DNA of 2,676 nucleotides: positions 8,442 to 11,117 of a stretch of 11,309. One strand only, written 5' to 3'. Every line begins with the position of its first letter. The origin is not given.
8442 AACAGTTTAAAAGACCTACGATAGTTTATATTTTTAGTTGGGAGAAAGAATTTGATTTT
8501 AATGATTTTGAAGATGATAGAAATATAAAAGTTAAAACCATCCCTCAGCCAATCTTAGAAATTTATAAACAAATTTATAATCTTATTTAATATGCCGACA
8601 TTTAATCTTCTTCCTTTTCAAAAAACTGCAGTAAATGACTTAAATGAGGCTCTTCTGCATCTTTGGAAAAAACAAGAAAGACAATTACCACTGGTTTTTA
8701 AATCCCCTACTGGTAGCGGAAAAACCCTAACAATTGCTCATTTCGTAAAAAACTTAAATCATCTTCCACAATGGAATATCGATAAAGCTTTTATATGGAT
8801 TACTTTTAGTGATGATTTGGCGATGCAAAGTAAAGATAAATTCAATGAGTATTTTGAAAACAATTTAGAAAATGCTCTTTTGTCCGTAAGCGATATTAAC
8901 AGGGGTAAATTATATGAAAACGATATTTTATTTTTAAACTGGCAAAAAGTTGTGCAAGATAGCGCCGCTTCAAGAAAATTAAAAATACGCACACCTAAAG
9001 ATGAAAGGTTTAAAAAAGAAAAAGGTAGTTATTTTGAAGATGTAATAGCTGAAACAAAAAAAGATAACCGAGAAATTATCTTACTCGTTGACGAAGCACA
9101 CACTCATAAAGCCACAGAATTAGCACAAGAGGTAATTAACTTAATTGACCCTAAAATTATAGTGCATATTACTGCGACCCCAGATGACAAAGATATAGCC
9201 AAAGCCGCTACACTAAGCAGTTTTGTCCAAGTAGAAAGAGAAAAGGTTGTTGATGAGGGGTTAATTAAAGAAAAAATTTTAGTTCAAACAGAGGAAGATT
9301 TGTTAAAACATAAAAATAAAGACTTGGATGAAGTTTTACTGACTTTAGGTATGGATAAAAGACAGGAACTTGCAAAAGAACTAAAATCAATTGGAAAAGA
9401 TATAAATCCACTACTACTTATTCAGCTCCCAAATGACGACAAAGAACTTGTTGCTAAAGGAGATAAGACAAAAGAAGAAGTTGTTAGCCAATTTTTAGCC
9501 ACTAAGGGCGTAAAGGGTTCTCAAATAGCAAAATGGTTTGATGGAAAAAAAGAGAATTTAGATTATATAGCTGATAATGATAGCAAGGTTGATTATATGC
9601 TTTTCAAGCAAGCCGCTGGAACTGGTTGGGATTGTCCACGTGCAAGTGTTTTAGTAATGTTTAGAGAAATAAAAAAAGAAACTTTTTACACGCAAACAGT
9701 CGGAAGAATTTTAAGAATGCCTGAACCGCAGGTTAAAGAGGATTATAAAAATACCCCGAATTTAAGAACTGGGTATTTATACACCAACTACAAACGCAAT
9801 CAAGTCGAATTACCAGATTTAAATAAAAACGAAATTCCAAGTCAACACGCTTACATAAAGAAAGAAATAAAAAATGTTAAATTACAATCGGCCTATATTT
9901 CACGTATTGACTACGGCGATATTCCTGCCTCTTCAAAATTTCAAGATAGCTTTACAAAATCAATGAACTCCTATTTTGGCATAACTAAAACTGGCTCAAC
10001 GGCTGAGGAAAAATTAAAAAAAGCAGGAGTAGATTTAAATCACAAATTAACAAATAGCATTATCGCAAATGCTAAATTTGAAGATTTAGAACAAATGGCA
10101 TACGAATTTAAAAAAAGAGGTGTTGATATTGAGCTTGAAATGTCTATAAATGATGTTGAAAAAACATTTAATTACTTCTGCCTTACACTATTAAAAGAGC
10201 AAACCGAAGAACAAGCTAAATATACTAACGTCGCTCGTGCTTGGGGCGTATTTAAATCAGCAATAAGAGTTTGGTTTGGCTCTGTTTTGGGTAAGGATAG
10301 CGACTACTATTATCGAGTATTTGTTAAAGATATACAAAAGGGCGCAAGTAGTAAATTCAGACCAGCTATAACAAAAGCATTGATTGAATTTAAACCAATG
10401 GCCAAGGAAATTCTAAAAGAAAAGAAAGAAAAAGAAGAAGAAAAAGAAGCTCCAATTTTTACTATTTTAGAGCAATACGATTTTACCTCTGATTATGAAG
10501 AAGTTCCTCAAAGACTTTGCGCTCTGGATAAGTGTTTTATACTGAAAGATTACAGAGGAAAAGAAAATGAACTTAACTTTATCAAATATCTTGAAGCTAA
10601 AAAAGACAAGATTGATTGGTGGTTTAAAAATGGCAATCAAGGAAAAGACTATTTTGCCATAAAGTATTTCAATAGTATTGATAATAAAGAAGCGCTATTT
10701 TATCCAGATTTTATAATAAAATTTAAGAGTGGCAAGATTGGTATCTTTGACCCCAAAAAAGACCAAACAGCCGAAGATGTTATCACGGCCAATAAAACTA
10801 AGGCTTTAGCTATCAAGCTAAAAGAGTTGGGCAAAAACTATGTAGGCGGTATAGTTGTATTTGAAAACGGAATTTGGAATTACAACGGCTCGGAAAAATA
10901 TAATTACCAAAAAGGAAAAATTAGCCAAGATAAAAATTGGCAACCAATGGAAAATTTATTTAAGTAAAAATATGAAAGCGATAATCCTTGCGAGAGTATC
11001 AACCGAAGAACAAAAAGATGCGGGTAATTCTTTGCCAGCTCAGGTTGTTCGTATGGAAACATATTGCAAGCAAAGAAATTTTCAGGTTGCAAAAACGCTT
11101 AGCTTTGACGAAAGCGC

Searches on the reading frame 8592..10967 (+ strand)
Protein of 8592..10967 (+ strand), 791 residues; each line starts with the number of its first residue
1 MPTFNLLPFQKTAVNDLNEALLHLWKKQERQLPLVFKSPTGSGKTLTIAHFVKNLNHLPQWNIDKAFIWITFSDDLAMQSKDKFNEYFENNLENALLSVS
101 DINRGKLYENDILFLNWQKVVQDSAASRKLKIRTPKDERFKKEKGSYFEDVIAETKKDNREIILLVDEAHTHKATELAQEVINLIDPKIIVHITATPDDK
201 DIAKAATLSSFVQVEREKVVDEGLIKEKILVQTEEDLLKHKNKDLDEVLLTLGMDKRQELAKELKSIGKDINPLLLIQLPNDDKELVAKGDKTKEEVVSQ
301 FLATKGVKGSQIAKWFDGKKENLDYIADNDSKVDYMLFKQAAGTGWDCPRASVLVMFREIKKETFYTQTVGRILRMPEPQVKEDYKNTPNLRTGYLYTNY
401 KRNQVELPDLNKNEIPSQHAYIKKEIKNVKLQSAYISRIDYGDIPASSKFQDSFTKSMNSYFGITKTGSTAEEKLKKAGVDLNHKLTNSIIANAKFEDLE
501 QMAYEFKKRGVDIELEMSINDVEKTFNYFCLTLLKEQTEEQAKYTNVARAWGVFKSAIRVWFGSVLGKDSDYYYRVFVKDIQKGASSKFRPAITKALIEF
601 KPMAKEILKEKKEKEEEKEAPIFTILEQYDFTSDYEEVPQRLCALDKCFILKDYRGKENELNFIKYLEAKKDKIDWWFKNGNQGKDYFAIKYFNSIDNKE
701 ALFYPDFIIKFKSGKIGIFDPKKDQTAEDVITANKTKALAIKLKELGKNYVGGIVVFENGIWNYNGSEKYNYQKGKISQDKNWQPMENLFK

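Call 7: search_protein_families(library=pfam, proteins=[window:8592-10967:+], max_evalue=0.1)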
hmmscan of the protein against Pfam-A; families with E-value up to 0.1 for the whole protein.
window:8592-10967:+ (791 aa): 7 families
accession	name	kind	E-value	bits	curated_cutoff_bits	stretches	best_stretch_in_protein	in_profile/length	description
PF04851.21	ResIII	-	4.9e-21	75.8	22.5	1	4-198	2-163/164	Type III restriction enzyme, res subunit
PF18766.7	SWI2_SNF2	-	6e-11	42.9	26.7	1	12-211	4-167/221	SWI2/SNF2 ATPase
PF00270.35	DEAD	-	4.8e-05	23.6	26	1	34-202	17-164/167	DEAD/DEAH box helicase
PF01637.24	ATPase_2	-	0.00013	22.3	33.2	1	25-183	14-133/225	ATPase domain predominantly from Archaea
PF00271.37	Helicase_C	-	0.0025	18.5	23.5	1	320-376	52-109/110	Helicase conserved C-terminal domain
PF08387.15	FBD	-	0.071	13.4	22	0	647-667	14-34/46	FBD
PF13401.12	AAA_22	-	0.085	13.6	27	0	33-184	7-107/130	AAA domain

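Call 77: search_protein_families(library=padloc, proteins=[window:8592-10967:+], max_evalue=0.01)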
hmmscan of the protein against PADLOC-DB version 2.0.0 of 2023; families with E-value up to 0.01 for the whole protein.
window:8592-10967:+ (791 aa): 3 families
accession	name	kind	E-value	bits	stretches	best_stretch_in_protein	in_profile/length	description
PDLC03653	REase_III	-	1e-16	58.3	1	163-399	262-488/883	Type III restriction enzyme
PDLC03652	REase_III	-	3.1e-12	43.4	1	35-404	27-414/809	Type III restriction enzyme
PDLC03650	REase_III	-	1.5e-11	41.5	1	158-380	223-425/898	Type III restriction enzyme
